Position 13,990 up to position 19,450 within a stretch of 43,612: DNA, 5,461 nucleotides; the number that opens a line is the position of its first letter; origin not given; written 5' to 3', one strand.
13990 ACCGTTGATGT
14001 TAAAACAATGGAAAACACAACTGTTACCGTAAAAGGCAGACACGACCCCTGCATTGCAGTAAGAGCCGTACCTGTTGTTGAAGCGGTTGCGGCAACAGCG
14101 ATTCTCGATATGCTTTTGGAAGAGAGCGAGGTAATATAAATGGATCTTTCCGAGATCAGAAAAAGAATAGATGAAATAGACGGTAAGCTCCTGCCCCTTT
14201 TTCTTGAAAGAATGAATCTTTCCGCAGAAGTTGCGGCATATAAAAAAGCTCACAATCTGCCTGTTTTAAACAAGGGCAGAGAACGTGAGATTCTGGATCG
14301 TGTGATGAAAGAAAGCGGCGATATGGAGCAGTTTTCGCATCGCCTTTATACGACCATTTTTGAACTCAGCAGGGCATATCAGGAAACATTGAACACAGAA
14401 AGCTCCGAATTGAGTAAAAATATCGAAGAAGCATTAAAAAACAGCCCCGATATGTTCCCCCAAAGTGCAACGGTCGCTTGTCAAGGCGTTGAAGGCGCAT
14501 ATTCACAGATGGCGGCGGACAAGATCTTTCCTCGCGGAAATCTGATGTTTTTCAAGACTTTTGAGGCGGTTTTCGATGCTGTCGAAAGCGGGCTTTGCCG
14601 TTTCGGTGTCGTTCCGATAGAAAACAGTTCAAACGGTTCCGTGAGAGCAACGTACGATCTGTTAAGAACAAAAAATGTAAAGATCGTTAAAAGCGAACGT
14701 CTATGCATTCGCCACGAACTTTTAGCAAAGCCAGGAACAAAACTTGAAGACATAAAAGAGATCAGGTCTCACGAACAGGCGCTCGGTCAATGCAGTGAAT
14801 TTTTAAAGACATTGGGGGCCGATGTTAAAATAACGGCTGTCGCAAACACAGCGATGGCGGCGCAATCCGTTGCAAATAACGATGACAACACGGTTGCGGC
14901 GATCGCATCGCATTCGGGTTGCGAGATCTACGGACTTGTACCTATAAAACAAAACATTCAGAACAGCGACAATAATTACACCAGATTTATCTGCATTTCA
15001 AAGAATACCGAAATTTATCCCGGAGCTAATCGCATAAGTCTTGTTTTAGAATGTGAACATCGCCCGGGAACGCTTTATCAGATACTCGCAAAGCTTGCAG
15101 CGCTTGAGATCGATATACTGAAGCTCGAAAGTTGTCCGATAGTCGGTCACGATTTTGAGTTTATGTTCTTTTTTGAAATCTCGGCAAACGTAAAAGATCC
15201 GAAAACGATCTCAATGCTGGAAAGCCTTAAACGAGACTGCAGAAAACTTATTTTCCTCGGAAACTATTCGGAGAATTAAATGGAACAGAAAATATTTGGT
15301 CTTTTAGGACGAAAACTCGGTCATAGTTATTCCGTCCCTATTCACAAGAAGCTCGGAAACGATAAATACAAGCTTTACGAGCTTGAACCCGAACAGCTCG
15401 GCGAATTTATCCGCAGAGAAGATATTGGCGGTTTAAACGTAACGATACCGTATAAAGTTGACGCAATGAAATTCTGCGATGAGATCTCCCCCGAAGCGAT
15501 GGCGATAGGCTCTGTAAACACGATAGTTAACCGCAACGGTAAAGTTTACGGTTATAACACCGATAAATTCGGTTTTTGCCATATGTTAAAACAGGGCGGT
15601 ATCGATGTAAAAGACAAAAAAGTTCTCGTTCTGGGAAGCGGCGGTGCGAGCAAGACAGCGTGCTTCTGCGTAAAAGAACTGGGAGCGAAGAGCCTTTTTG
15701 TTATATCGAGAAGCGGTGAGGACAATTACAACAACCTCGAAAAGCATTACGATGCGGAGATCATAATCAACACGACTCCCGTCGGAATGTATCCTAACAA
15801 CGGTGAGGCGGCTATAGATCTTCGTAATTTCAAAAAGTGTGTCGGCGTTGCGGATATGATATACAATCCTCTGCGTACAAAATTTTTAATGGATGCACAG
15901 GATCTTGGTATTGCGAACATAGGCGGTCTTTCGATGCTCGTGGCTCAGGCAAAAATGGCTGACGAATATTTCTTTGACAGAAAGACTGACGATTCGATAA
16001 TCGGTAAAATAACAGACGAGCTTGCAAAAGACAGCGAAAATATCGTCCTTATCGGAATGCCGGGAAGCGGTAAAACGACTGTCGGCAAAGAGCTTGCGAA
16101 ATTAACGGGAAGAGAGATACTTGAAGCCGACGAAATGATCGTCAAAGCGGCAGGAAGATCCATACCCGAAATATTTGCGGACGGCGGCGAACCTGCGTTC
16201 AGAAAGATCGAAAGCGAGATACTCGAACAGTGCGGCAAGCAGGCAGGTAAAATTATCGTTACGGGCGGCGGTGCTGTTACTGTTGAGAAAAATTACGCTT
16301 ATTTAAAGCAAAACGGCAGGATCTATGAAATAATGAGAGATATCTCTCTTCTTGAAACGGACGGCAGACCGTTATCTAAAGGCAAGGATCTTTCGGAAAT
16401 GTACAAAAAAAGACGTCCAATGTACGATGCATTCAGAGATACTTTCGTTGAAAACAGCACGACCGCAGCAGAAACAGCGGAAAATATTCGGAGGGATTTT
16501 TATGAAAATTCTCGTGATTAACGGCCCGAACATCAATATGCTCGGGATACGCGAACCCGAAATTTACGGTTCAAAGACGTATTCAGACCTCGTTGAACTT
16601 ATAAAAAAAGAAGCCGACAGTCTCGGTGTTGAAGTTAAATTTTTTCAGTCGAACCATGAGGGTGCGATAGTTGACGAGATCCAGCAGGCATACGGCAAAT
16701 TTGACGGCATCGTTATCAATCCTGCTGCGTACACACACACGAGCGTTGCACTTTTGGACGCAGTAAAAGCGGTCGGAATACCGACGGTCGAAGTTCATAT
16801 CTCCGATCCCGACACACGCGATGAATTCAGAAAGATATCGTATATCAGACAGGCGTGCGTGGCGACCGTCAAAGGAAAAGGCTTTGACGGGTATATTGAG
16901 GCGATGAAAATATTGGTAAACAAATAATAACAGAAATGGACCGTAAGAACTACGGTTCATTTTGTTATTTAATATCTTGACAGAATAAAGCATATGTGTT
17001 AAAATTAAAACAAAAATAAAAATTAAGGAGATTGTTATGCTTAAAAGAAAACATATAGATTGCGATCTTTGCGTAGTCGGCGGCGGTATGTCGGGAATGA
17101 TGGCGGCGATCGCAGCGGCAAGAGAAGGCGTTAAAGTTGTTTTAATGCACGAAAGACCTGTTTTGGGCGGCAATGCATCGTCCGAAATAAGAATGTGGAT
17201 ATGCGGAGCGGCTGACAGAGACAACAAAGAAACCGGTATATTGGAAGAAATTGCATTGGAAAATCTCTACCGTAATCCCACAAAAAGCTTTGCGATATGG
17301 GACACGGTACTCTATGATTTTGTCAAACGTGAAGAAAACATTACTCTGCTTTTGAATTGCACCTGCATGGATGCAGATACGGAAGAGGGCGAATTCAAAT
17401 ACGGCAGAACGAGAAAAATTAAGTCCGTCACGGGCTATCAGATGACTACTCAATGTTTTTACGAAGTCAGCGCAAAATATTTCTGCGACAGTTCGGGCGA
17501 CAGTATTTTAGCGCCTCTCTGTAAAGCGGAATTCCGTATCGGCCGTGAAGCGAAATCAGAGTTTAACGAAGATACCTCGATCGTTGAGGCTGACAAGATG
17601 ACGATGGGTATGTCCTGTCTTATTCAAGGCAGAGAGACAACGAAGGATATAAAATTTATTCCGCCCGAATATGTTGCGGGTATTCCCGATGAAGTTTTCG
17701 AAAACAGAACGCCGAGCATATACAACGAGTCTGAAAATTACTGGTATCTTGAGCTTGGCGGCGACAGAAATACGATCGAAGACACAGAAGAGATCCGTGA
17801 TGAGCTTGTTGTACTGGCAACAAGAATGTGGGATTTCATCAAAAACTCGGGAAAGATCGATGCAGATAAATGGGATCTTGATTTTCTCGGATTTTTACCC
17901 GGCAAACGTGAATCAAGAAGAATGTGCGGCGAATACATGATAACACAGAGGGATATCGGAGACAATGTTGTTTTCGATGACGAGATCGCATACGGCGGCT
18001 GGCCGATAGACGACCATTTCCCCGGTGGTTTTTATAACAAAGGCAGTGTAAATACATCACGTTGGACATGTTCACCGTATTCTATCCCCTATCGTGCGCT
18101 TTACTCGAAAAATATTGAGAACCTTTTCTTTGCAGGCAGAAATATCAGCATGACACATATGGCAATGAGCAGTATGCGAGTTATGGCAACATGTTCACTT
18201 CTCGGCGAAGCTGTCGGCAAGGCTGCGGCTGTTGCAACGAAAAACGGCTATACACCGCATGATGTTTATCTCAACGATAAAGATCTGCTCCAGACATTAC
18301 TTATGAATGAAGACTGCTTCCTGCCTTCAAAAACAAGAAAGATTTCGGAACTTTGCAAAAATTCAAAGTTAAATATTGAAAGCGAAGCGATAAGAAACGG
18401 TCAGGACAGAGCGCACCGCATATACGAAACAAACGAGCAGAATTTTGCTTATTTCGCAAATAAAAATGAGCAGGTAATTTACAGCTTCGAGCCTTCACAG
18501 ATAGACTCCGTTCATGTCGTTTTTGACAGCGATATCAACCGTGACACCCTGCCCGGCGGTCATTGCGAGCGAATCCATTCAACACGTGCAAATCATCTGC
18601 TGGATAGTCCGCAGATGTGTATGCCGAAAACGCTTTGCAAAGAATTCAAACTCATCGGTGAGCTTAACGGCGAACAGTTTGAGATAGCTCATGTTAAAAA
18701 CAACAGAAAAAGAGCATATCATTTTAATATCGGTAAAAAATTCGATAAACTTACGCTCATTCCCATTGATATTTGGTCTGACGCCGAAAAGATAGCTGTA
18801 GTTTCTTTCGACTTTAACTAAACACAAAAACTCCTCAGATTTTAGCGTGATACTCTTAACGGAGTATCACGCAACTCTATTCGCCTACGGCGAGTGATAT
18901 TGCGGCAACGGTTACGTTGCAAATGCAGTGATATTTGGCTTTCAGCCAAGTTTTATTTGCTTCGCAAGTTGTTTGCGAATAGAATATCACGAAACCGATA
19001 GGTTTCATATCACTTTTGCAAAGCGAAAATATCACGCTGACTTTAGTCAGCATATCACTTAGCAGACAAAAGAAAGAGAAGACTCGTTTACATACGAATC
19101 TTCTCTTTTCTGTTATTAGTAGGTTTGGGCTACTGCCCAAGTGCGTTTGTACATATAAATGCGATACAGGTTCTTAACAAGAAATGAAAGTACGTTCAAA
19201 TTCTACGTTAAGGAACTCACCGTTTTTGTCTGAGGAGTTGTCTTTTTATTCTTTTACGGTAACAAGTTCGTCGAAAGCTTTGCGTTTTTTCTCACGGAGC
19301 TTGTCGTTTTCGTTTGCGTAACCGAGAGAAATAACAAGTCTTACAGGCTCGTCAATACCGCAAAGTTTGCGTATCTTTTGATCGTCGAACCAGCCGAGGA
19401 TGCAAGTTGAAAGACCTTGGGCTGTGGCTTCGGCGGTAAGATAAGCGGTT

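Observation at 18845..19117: Array 1: variable perfect hairpins punctuated by GTGATAT (left) and ATATCAC (right), ending in a terminator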

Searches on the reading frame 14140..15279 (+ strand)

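Call 11: search_protein_families(library=pfam, proteins=[window:14140-15279:+])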
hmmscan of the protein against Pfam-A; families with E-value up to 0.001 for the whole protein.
window:14140-15279:+ (379 aa): 3 families
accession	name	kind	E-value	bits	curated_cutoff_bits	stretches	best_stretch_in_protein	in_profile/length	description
PF00800.23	PDT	-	1.2e-59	201.5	25.2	1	112-289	1-179/181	Prephenate dehydratase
PF01817.26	CM_2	-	1.2e-20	74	27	1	6-82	1-80/80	Chorismate mutase type II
PF01842.31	ACT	-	1.7e-05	25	27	1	300-357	2-58/66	ACT domain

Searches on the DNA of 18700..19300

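Call 19: search_rna_families(source=window, start=18700, end=19300, threshold=evalue, max_evalue=10)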
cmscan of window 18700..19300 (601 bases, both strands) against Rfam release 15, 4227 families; matches with E-value up to 10: 10.
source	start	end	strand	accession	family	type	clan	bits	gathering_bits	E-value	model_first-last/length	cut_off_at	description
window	18979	19060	-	RF01706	Gut-1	Gene; sRNA;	-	46.9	50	4e-08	1-77/77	no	Gut-1 RNA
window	18872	18961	+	RF01706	Gut-1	Gene; sRNA;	-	34.1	50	6.9e-05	1-77/77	no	Gut-1 RNA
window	19025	19121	-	RF01776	RatA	Gene; antitoxin;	-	20.6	49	5.2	1-91/91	no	RNA anti-toxin A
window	19071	19111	-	RF03623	mir-1252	Gene; miRNA;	-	19.6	70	1.5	1-65/65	no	mir-1252 microRNA precursor family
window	18921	18994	-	RF02059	STnc50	Gene; sRNA;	-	17.2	55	4.5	1-84/84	no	Salmonella enterica sRNA STnc40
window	18735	18779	+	RF02701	PsrR1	Gene; sRNA;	-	14.2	42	7.5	1-79/79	no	Photosynthesis regulatory RNA1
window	18904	18956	+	RF02596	cyano_het_sRNA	Gene; sRNA;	-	13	35.7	9.7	1-56/56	no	Cyanobacteria heterocyst sRNA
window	19044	19113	+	RF01473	rli41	Gene; sRNA;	-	11.5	55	8.9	1-494/494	no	Listeria sRNA rli41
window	19074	19107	-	RF02637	EF0408_EF0409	Gene; sRNA;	-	10.9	440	2.4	375-408/412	no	Enterococcus sRNA EF0408_EF0409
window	18897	18962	+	RF01494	rliD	Gene; antisense;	-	10.6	50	2.1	120-191/327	no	Listeria sRNA rliD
